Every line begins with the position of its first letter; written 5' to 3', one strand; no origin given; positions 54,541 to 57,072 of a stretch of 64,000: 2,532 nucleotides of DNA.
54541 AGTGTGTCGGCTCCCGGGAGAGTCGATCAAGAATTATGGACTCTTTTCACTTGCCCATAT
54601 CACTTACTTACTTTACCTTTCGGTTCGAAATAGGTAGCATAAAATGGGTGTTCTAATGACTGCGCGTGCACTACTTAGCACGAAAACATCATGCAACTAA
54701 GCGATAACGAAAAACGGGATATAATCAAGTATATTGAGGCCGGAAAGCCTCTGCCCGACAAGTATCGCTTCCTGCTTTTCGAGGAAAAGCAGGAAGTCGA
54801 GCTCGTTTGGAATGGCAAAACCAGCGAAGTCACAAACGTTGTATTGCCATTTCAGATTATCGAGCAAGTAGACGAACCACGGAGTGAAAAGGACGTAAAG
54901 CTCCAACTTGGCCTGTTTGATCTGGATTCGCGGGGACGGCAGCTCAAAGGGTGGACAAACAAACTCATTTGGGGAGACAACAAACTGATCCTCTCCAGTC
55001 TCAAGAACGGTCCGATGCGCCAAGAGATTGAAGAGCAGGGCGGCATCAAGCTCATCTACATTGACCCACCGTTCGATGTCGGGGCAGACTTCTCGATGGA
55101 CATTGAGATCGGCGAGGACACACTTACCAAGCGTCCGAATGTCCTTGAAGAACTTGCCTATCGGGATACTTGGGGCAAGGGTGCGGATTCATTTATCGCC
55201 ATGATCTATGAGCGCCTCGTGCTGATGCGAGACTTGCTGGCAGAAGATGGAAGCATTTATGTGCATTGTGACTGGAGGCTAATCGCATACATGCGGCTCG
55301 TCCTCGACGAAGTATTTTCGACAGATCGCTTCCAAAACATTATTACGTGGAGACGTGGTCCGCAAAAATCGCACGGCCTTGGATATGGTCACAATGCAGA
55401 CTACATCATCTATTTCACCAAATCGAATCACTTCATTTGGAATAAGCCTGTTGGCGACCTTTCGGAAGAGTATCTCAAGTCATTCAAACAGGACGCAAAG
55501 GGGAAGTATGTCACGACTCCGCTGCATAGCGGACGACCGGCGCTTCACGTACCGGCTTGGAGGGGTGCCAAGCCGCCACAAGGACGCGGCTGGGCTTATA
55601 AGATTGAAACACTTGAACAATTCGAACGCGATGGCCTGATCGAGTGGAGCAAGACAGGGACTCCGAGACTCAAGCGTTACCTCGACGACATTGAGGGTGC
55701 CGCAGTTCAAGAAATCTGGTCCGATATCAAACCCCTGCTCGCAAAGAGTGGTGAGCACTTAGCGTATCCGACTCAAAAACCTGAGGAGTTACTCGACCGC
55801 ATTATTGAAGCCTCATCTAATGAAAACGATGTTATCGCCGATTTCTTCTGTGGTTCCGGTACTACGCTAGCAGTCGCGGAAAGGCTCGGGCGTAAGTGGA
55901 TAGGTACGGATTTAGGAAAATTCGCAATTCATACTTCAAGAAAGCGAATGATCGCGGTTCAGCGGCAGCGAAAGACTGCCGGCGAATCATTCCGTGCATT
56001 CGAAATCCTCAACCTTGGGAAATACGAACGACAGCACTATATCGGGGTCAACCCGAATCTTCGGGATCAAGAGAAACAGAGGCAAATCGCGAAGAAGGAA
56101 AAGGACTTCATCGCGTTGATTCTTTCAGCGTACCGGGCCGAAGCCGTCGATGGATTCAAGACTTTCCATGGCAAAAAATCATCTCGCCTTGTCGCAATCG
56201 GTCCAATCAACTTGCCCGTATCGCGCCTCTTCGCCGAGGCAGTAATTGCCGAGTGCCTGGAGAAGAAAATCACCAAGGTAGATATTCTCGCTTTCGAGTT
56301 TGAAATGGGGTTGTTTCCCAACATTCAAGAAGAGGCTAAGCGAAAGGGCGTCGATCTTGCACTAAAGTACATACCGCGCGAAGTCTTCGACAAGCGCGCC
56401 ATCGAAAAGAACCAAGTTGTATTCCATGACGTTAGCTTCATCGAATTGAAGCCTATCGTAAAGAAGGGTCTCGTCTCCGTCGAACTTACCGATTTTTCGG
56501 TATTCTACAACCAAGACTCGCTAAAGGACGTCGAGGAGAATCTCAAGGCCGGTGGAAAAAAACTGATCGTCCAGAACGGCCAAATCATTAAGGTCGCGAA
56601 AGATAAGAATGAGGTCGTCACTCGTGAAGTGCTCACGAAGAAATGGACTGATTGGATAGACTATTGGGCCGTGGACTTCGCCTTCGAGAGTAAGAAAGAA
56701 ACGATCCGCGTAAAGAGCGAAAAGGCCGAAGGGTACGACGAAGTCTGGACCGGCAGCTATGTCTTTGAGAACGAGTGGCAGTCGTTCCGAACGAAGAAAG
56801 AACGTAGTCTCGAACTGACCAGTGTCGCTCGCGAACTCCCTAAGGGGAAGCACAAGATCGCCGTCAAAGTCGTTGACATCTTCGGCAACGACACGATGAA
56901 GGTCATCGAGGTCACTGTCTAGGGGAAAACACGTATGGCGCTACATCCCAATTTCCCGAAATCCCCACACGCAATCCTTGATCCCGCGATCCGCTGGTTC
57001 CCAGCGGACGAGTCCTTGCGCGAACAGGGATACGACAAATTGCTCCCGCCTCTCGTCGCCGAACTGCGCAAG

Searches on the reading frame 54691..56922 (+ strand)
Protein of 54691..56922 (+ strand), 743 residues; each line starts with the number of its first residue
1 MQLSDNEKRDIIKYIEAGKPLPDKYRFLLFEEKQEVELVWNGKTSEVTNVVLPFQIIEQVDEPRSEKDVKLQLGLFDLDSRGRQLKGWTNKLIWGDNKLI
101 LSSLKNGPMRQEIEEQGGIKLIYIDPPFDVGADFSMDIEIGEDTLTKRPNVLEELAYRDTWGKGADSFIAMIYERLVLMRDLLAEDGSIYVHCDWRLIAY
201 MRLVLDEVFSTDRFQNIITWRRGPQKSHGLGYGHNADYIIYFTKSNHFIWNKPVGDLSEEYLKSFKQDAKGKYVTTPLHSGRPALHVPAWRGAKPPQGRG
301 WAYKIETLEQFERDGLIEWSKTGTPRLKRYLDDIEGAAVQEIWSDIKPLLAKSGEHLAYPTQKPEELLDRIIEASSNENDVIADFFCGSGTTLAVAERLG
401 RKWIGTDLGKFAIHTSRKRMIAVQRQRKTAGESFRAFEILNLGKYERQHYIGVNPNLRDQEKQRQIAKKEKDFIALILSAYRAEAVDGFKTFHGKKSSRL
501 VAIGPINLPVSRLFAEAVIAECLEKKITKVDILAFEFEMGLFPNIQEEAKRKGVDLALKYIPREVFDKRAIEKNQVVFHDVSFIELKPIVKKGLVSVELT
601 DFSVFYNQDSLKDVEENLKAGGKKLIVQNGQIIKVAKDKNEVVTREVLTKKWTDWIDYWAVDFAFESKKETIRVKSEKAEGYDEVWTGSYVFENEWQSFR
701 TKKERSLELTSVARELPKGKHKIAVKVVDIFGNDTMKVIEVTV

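Call 4: search_protein_families(library=pfam, proteins=[window:54691-56922:+], max_evalue=0.01)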
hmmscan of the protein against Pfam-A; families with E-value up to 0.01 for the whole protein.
window:54691-56922:+ (743 aa): 1 family
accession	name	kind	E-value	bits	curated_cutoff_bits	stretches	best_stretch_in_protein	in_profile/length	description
PF01555.25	N6_N4_Mtase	-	5.1e-41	141.5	26.7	1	119-416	1-219/221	DNA methylase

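Call 5: search_protein_families(library=padloc, proteins=[window:54691-56922:+], max_evalue=0.01)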
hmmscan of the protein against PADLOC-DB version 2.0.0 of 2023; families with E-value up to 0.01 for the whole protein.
window:54691-56922:+ (743 aa): 67 families (the best 25 are shown)
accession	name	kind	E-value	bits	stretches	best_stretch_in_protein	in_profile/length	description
PDLC03633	MTase_III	-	9.5e-113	376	3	37-269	21-251/616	Type III methyltransferase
PDLC03354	MTase_II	-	1.2e-84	282.8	1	33-440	22-397/425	Type II methyltransferase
PDLC03644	MTase_III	-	2.5e-44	149.9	1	52-423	19-396/542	Type III methyltransferase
PDLC03638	MTase_III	-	7.9e-44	148.1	1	154-420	419-677/816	Type III methyltransferase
PDLC03339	MTase_II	-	4.2e-37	125.8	2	335-423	187-274/399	Type II methyltransferase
PDLC03636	MTase_III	-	8.8e-37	125.1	3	355-420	340-405/575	Type III methyltransferase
PDLC03635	MTase_III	-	3.6e-33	113.2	2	334-408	485-560/708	Type III methyltransferase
PDLC03634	MTase_III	-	5.7e-32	109.4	1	116-392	114-422/621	Type III methyltransferase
PDLC03300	MTase_II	-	1.2e-31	107.9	2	343-422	201-278/302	Type II methyltransferase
PDLC03371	MTase_II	-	4.6e-30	103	1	116-425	28-257/260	Type II methyltransferase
PDLC03641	MTase_III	-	1.4e-27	94.5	1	89-394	104-426/657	Type III methyltransferase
PDLC03632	MTase_III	-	4.6e-26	89.1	2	87-245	160-318/983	Type III methyltransferase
PDLC03299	MTase_II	-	1.4e-25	88.4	2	354-423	191-260/296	Type II methyltransferase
PDLC03637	MTase_III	-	5.4e-21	72.8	1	113-393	138-432/513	Type III methyltransferase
PDLC03238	MTase_II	-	2.5e-19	67.6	1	333-424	279-369/428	Type II methyltransferase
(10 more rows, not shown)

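Call 7: search_protein_families(library=ncbifam, proteins=[window:54691-56922:+], max_evalue=0.01)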
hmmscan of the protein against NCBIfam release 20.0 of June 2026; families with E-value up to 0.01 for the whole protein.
window:54691-56922:+ (743 aa): 3 families
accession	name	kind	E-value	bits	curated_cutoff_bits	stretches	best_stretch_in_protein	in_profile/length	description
NF008572.0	PRK11524.1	equivalog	7.2e-20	71.3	292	1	355-423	191-259/294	adenine-specific DNA-methyltransferase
NF050803.1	DnaMtaseCcrMCaul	equivalog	8.9e-19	67.6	830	1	355-431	182-258/350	adenine-specific DNA-methyltransferase CcrM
NF010253.0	PRK13699.1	subfamily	5.1e-09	36.1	244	1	354-430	140-215/226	DNA methyltransferase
